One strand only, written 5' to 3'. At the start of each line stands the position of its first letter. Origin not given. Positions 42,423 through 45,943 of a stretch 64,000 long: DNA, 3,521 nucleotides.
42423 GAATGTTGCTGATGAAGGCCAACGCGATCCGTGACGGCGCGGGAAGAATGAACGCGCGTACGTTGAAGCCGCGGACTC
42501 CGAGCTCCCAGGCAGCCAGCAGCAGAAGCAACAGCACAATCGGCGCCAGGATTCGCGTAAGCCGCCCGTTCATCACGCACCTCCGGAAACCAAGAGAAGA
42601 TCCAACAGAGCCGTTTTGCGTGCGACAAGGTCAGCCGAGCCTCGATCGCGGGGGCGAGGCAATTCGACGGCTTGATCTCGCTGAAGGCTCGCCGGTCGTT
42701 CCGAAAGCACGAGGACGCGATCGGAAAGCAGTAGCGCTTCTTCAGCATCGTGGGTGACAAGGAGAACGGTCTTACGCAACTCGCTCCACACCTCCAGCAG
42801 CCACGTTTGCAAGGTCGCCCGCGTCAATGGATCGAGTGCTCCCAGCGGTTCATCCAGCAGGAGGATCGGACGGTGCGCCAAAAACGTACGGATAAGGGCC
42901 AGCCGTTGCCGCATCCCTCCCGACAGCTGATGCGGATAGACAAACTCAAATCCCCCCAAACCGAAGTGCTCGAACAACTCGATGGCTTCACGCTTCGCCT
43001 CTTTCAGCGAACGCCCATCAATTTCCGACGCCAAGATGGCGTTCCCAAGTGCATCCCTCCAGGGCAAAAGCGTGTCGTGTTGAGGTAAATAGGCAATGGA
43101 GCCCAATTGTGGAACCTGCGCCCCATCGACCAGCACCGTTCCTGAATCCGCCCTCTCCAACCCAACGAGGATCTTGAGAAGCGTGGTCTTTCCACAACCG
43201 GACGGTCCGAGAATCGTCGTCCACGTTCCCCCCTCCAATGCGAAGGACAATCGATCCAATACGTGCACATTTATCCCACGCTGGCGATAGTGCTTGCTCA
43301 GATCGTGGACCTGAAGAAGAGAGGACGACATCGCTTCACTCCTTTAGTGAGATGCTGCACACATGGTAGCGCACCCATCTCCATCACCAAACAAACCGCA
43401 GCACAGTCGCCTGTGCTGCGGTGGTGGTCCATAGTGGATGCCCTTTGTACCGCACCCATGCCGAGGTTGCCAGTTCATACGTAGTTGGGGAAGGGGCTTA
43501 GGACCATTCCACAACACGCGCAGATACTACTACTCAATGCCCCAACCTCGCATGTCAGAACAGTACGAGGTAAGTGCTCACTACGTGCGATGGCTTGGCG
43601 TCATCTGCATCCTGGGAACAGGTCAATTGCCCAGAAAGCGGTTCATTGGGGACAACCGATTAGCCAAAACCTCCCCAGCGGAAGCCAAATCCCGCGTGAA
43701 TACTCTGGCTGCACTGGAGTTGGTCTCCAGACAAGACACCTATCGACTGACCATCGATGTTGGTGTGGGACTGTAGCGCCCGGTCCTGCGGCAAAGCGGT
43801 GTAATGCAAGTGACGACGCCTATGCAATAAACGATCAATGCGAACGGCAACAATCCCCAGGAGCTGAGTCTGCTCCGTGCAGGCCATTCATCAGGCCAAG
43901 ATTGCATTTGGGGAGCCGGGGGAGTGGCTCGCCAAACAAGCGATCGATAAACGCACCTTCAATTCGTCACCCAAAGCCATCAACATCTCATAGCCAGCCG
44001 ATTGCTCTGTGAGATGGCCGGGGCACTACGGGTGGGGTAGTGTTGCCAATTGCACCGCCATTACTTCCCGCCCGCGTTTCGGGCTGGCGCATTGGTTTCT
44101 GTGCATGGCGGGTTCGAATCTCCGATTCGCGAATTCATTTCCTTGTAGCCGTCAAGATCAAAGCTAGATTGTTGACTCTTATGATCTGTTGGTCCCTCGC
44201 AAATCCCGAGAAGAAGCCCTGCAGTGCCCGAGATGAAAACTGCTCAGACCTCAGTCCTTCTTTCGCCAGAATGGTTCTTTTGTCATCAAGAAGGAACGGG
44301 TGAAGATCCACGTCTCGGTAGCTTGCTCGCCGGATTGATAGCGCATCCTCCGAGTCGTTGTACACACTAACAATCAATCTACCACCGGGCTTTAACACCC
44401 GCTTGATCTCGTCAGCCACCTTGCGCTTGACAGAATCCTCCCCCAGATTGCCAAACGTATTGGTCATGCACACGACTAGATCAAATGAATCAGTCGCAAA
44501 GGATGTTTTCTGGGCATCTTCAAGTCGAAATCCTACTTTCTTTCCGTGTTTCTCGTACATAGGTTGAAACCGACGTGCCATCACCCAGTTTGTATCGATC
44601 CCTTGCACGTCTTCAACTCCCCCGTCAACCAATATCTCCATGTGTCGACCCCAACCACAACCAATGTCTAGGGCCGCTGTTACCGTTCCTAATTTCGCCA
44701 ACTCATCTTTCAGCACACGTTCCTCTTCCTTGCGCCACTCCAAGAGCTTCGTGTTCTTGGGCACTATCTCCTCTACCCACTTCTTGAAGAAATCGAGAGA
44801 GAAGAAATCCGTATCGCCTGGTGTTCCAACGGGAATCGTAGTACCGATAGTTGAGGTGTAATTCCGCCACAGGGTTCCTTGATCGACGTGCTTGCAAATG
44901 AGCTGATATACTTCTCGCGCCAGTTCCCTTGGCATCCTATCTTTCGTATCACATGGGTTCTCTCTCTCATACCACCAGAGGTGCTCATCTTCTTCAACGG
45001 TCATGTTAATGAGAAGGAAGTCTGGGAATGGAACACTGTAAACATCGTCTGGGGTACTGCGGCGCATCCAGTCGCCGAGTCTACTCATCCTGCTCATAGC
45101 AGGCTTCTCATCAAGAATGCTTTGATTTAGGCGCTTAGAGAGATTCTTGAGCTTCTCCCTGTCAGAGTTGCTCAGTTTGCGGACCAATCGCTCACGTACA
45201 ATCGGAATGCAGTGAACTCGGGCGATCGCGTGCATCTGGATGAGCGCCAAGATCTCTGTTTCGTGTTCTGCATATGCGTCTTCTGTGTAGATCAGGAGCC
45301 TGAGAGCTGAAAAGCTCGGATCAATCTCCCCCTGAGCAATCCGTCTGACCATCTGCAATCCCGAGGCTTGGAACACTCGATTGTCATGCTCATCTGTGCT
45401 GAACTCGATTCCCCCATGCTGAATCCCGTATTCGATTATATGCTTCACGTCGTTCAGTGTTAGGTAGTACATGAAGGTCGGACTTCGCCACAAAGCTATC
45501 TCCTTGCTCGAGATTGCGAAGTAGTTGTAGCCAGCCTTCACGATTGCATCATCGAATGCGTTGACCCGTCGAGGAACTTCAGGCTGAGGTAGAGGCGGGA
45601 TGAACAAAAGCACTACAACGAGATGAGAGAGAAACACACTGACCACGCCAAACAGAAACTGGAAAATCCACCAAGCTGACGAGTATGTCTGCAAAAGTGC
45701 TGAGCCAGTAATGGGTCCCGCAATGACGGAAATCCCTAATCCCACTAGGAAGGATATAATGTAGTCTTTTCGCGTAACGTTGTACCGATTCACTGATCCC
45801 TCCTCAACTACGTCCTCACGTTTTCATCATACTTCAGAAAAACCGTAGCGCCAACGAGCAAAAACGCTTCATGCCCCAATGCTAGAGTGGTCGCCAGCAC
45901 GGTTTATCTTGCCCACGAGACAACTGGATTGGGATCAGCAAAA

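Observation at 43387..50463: About 7-kb island apparently integrated into the 3' end of tRNA-Glu, leaving the old tRNA stub and its terminator 7 kb away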

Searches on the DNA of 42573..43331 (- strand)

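Call 84: search_rna_families(source=L147, start=3600, end=4300, threshold=evalue, max_evalue=1)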
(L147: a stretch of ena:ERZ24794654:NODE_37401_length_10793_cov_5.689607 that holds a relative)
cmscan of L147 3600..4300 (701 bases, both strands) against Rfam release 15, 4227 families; matches with E-value up to 1: 5.
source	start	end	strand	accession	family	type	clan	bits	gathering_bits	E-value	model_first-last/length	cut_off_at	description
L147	4164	4236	+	RF00005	tRNA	Gene; tRNA;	CL00001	58.1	29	6.4e-12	1-71/71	no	tRNA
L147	4164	4237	-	RF04354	Plastid-ycf2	Cis-reg;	-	24.5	65.7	0.012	1-75/75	no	Plastid-ycf2 5UTR RNA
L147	4198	4236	-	RF04351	Plastid-psbl-rps4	Cis-reg;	-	20.1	68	0.16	1-53/53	no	Plastid-psbl-rps4 3UTR RNA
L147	4194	4235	+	RF01684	mascRNA-menRNA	Gene;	-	19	42.5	0.42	1-56/56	no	MALAT1-associated small cytoplasmic RNA/MEN beta RNA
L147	3727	3808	+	RF02631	Hrs13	Gene; sRNA;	-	15.4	52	0.52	1-82/82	no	Hfq-regulated sRNA 13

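Call 85: search_rna_families(source=L054, start=2200, end=2800, threshold=evalue, max_evalue=1)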
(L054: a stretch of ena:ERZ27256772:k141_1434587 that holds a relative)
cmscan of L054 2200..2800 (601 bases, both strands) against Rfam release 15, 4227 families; matches with E-value up to 1: 6.
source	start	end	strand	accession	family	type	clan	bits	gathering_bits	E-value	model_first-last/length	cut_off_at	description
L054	2690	2762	+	RF00005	tRNA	Gene; tRNA;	CL00001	60.5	29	1.2e-12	1-71/71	no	tRNA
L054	2690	2763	-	RF04354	Plastid-ycf2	Cis-reg;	-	26.3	65.7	0.0034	1-75/75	no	Plastid-ycf2 5UTR RNA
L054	2690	2761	+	RF01684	mascRNA-menRNA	Gene;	-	23.6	42.5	0.022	1-56/56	no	MALAT1-associated small cytoplasmic RNA/MEN beta RNA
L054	2302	2374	-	RF00646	mir-204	Gene; miRNA;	-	19.2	48.4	0.049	1-89/89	no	mir-204 microRNA precursor family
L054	2724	2762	-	RF04351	Plastid-psbl-rps4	Cis-reg;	-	17.4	68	0.73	1-53/53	no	Plastid-psbl-rps4 3UTR RNA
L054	2307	2376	+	RF00646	mir-204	Gene; miRNA;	-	16.8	48.4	0.27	1-89/89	no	mir-204 microRNA precursor family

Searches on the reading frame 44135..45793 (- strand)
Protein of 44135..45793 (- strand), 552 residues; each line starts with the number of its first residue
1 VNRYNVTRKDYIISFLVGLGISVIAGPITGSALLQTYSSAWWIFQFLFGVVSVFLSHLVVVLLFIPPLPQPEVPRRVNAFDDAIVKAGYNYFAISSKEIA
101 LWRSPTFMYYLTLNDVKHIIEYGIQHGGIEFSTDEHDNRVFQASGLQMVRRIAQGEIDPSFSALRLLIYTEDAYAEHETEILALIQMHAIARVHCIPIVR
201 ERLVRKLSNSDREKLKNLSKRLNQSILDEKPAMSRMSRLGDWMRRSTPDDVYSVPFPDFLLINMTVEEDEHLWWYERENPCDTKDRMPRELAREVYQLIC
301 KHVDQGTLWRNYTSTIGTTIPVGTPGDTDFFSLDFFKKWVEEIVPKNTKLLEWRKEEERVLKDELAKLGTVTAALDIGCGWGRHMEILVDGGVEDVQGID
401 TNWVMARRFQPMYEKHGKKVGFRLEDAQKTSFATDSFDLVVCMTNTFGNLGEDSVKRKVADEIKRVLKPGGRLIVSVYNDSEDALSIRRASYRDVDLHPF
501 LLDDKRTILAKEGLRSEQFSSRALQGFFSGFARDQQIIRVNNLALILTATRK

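Call 7: search_protein_families(library=pfam, proteins=[window:44135-45793:-], max_evalue=0.01)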
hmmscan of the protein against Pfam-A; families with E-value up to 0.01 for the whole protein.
window:44135-45793:- (552 aa): 9 families
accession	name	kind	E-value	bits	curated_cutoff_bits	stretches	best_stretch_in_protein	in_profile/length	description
PF13649.12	Methyltransf_25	-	2.7e-17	63.7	27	1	375-471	2-97/97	Methyltransferase domain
PF08241.18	Methyltransf_11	-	9.9e-16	58.6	21.2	1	375-475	1-95/95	Methyltransferase domain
PF13847.12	Methyltransf_31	-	1.1e-11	45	27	1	373-479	6-113/145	Methyltransferase domain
PF08242.18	Methyltransf_12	-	6.9e-09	36.8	30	1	375-473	1-98/98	Methyltransferase domain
PF13489.12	Methyltransf_23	-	1.2e-07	32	27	1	359-496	7-138/164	Methyltransferase domain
PF01209.24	Ubie_methyltran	-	2e-05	24.5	20.1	1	370-475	49-151/233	ubiE/COQ5 methyltransferase family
PF08003.17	Methyltransf_9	-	0.00031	20.2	23.8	1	352-447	97-193/315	Protein of unknown function (DUF1698)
PF02353.26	CMAS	-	0.00078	19.3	27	1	370-477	62-166/273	Mycolic acid cyclopropane synthetase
PF16803.11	DRE2_N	-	0.006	17.2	23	0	429-476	43-90/130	Fe-S cluster assembly protein DRE2 N-terminus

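Call 15: find_encoding_contigs(protein=window:44135-45793:-, flank=10000, max_places=10)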
Protein window:44135-45793:- (552 aa): 1 contig read that carries it; 1 place shown.
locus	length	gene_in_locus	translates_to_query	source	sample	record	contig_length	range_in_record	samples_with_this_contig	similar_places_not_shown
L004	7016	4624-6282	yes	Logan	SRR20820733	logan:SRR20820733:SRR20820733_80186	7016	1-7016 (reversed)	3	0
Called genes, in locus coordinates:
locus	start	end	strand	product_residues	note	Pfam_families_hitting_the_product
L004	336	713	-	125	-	-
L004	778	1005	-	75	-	-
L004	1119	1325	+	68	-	-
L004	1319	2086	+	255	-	-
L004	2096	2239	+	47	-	-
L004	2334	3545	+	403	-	PF02518:HATPase_c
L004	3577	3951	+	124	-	-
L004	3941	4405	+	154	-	-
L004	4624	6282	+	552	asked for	PF01209:Ubie_methyltran (faint), PF13489:Methyltransf_23, PF08241:Methyltransf_11, PF08242:Methyltransf_12, PF13649:Methyltransf_25, PF13847:Methyltransf_31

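Call 28: search_protein_families(library=padloc, proteins=[window:44135-45793:-], max_evalue=0.01)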
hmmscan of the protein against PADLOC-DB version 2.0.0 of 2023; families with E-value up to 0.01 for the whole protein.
window:44135-45793:- (552 aa): 1 family
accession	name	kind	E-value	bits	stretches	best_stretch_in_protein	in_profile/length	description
PDLC04134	mad2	-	1.7e-14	51.6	1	367-482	288-401/492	mads_2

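Call 31: find_homologous_proteins(query=window:44135-45793:-, max_evalue=0.00001)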
Query window:44135-45793:- (552 aa): 11 proteins with E <= 0.00001 among 8000 candidates.
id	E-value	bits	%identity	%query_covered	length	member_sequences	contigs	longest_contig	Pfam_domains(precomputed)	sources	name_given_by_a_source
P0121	0.0e+0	1266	100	100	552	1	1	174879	PF13847.13,PF13489.13,PF13649.13,PF01209.25,PF08241.19,PF08242.19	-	-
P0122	2.7e-157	542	47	99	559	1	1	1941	PF13847.13,PF13489.13,PF13649.13,PF03141.23,PF01209.25,PF08241.19,PF08242.19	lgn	-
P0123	1.2e-155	537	43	100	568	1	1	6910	PF07021.19,PF13847.13,PF13489.13,PF05175.21,PF13649.13,PF01728.26,PF01209.25,PF08241.19,PF08242.19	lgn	-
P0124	1.1e-151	524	45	99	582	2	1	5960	PF13847.13,PF13489.13,PF08003.18,PF02353.27,PF13649.13,PF03141.23,PF01728.26,PF01209.25,PF08241.19,PF08242.19,PF05891.19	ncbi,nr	ncbi:MAG TPA: class I SAM-dependent methyltransferase [Thermoplasmatales archaeon]|nr:class I SAM-de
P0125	7.2e-116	406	41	89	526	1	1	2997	PF13847.13,PF13489.13,PF02353.27,PF05175.21,PF13649.13,PF03141.23,PF01728.26,PF01209.25,PF08241.19,PF08242.19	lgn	-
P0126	5.7e-115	403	38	98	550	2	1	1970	PF13847.13,PF13489.13,PF13649.13,PF01209.25,PF08241.19,PF08242.19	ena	-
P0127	6.9e-113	396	37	98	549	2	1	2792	PF13847.13,PF13489.13,PF02353.27,PF13649.13,PF01209.25,PF08241.19,PF08242.19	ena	-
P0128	1.4e-78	283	33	93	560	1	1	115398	PF13847.13,PF13489.13,PF08003.18,PF02353.27,PF05175.21,PF10017.16,PF13649.13,PF01135.26,PF01209.25,PF08241.19,PF08242.19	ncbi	ncbi:MAG: class I SAM-dependent methyltransferase [Dehalococcoidia bacterium]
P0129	5.2e-75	271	35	79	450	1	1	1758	PF13847.13,PF13489.13,PF13649.13,PF20922.4,PF03141.23,PF01209.25,PF08241.19,PF08242.19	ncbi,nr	ncbi:MAG TPA: class I SAM-dependent methyltransferase, partial [Deltaproteobacteria bacterium]|nr:cl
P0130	1.1e-11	62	35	21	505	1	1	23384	PF13489.13,PF02353.27,PF03141.23,PF01739.25,PF08241.19,PF05401.17,PF07021.19,PF13847.13,PF06325.20,PF03848.21,PF05175.21,PF13649.13,PF01170.25,PF05148.22,PF20922.4,PF01135.26,PF09445.17,PF13679.13,PF01728.26,PF13578.13,PF01209.25,PF08242.19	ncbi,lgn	-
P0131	2.6e-6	44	32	20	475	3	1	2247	PF00398.27,PF13489.13,PF08003.18,PF02353.27,PF03141.23,PF05219.18,PF08241.19,PF05401.17,PF07021.19,PF13847.13,PF06325.20,PF05175.21,PF13649.13,PF05148.22,PF01135.26,PF13679.13,PF01728.26,PF01209.25,PF08242.19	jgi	jgi:methionine biosynthesis protein MetW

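Call 33: find_encoding_contigs(protein=P0123, flank=10000, max_places=3)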
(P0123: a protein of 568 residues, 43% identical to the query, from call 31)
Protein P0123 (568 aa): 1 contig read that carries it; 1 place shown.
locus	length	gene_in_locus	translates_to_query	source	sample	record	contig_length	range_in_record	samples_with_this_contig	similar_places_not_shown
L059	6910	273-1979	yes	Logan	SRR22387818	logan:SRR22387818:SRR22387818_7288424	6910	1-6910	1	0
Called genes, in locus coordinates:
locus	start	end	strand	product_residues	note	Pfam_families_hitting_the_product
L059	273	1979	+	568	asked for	PF01209:Ubie_methyltran, PF01728:FtsJ (weak), PF05175:MTS (weak), PF13489:Methyltransf_23, PF08241:Methyltransf_11, PF08242:Methyltransf_12, PF13649:Methyltransf_25, PF13847:Methyltransf_31, +1 more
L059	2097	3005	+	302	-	PF01555:N6_N4_Mtase, PF13847:Methyltransf_31 (weak), PF01555:N6_N4_Mtase (weak)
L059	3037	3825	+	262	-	PF15515:MvaI_BcnI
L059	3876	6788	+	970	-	PF07693:KAP_NTPase, PF24883:NPHP3_N (faint)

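Call 34: find_encoding_contigs(protein=P0128, flank=10000, max_places=2)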
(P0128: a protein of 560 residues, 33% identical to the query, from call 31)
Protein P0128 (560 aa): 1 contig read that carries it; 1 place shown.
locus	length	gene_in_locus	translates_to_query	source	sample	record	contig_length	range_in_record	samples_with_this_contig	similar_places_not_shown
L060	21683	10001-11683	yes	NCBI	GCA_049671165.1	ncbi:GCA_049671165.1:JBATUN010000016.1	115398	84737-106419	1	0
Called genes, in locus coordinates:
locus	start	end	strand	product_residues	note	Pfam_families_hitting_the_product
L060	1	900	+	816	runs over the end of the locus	PF13567:DUF4131, PF03772:Competence, PF25281:MBL_MAP1B (weak), PF00753:Lactamase_B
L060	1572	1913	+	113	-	PF05973:Gp49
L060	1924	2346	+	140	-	PF13560:HTH_31 (weak), PF01381:HTH_3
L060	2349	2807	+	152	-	-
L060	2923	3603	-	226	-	-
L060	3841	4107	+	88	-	-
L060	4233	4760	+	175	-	-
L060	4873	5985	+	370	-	-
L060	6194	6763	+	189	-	PF13302:Acetyltransf_3, PF13420:Acetyltransf_4, PF00583:Acetyltransf_1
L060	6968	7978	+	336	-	-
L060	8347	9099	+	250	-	PF02353:CMAS (weak), PF13489:Methyltransf_23 (weak), PF13649:Methyltransf_25, PF13847:Methyltransf_31, PF08241:Methyltransf_11, PF08242:Methyltransf_12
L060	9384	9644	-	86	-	-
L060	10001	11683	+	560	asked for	PF01135:PCMT (weak), PF01209:Ubie_methyltran, PF02353:CMAS, PF13489:Methyltransf_23, PF08241:Methyltransf_11, PF08242:Methyltransf_12, PF13649:Methyltransf_25, PF13847:Methyltransf_31, +3 more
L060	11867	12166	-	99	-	-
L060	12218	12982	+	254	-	PF00753:Lactamase_B (weak)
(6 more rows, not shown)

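Call 41: find_related_loci(query=window:44135-45793:-, collection=viral_contigs, flank=10000)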
Query window:44135-45793:- (552 aa) in viral_contigs; peptide patterns used: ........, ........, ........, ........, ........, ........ (x = any residue, [..] = any of these).
6 stretches matched a pattern, but none encodes a relative of the query by tblastn (E <= 1e-3).

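Call 55: search_protein_families(library=phrogs, proteins=[window:44135-45793:-], max_evalue=0.01)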
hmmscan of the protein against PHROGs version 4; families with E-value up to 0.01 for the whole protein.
window:44135-45793:- (552 aa): 2 families
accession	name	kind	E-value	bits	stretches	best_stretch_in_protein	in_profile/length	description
phrog_4752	-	other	2.8e-09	37.6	1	363-484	46-167/241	tRNA methyltransferase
phrog_22502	-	other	5e-07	30.7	1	350-480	54-178/276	methyltransferase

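Call 78: predict_structure(alignment_id=A2)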
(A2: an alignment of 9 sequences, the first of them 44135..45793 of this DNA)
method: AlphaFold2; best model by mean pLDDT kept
length: 552 residues; sequences in the alignment: 9
mean_pLDDT: 81.7   pTM: 0.62
mean pLDDT of the five models: 81.7, 79.5, 73.3, 73.0, 72.6
residues with pLDDT >= 90: 176; 70-90: 265; 50-70: 103; < 50: 8
segments of 3 or more residues with pLDDT < 50: 70-75
pLDDT, mean of each block of 10 residues (from residue 1): 64 85 86 88 89 86 65 52 63 75 64 77 73 88 89 74 83 86 87 91 91 89 67 67 63 79 61 56 63 88 92 77 66 71 90 95 90 91 90 94 77 90 90 96 90 93 96 97 90 79 82 84 94 95 96 94
secondary structure, 60 per line:
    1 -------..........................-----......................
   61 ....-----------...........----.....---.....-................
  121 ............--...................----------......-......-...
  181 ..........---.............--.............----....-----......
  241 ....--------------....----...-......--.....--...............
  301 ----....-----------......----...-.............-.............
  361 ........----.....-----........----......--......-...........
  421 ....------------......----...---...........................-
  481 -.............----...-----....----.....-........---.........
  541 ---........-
elements in order: H8-33 H39-64 H76-86 E91-95 H99-103 H105-125 E126-132 H135-153 E164-169 H171-176 H178-190 E194-199 H200-206 H209-221 H226-229 H235-244 E259-262 E271-276 E279-283 H286-300 E320-325 H334-346 H348-368 E373-377 H383-390 E395-400 H403-408 H410-419 E420-424 E437-442 H453-466 E467-479 H482-494 E499-501 E507-510 E515-519 H521-528 E532-540 E544-551

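Call 80: fold_search(model_id=the predicted structure, library=pdb)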
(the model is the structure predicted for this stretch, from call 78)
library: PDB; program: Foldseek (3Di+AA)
matches with E <= 10: 1877; with E <= 0.001: 1187
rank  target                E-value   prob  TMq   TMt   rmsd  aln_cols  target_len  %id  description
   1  8ryf_A                5.1e-11  1.00  0.33  0.72   4.0       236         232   19  AzeJ in complex with MTA and AZE from Pseudomonas aeruginosa (P4(2)22) (released 2025-01-01)
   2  1ve3_A                6.6e-11  1.00  0.31  0.74   3.4       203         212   21  Crystal structure of PH0226 protein from Pyrococcus horikoshii OT3 (released 2005-05-24)
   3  8ryd_B                8.8e-11  1.00  0.33  0.73   4.2       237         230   19  AzeJ in complex with SAH from Pseudomonas aeruginosa (released 2025-01-01)
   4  8rye_B                9.3e-11  1.00  0.34  0.73   4.2       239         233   19  AzeJ in complex with MTA and AZE from Pseudomonas aeruginosa (P2(1)2(1)2) (released 2025-01-01)
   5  8rye_A                1.1e-10  1.00  0.33  0.70   4.0       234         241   19  AzeJ in complex with MTA and AZE from Pseudomonas aeruginosa (P2(1)2(1)2) (released 2025-01-01)
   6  8ryd_D                1.4e-10  1.00  0.33  0.73   4.3       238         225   20  AzeJ in complex with SAH from Pseudomonas aeruginosa (released 2025-01-01)
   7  8ryf_B                1.7e-10  1.00  0.29  0.68   4.1       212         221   20  AzeJ in complex with MTA and AZE from Pseudomonas aeruginosa (P4(2)22) (released 2025-01-01)
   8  5ufm_A                3.2e-10  1.00  0.30  0.69   4.9       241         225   16  Crystal structure of Burkholderia thailandensis 1,6-didemethyltoxoflavin-N1-methyltransferase with bound 1,6-didemethy (released 2017-12-13)
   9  8ryd_A                3.2e-10  1.00  0.33  0.73   4.4       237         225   19  AzeJ in complex with SAH from Pseudomonas aeruginosa (released 2025-01-01)
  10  1ve3_B                3.6e-10  1.00  0.33  0.73   4.7       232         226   19  Crystal structure of PH0226 protein from Pyrococcus horikoshii OT3 (released 2005-05-24)
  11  3sm3                  5.6e-10  1.00  0.26  0.65   6.5       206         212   20  Crystal Structure of SAM-dependent methyltransferases Q8PUK2_METMA from Methanosarcina mazei. Northeast Structural Genom (released 2011-07-20)
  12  5ufm_B                6.2e-10  1.00  0.30  0.70   4.7       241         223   16  Crystal structure of Burkholderia thailandensis 1,6-didemethyltoxoflavin-N1-methyltransferase with bound 1,6-didemethy (released 2017-12-13)
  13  8ys9_B                1.0e-09  1.00  0.28  0.65   5.1       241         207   20  Crystal structure of Phosphatidylethanolamine N-methyltransferase from R. thermophilum complexed with DMPE and SAH (released 2024-10-16)
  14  8ys9_A                1.9e-09  1.00  0.30  0.69   4.7       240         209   19  Crystal structure of Phosphatidylethanolamine N-methyltransferase from R. thermophilum complexed with DMPE and SAH (released 2024-10-16)
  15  1wzn_A                2.2e-09  1.00  0.28  0.61   6.5       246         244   15  Crystal Structure of the SAM-dependent methyltransferase from Pyrococcus horikoshii OT3 (released 2006-03-14)
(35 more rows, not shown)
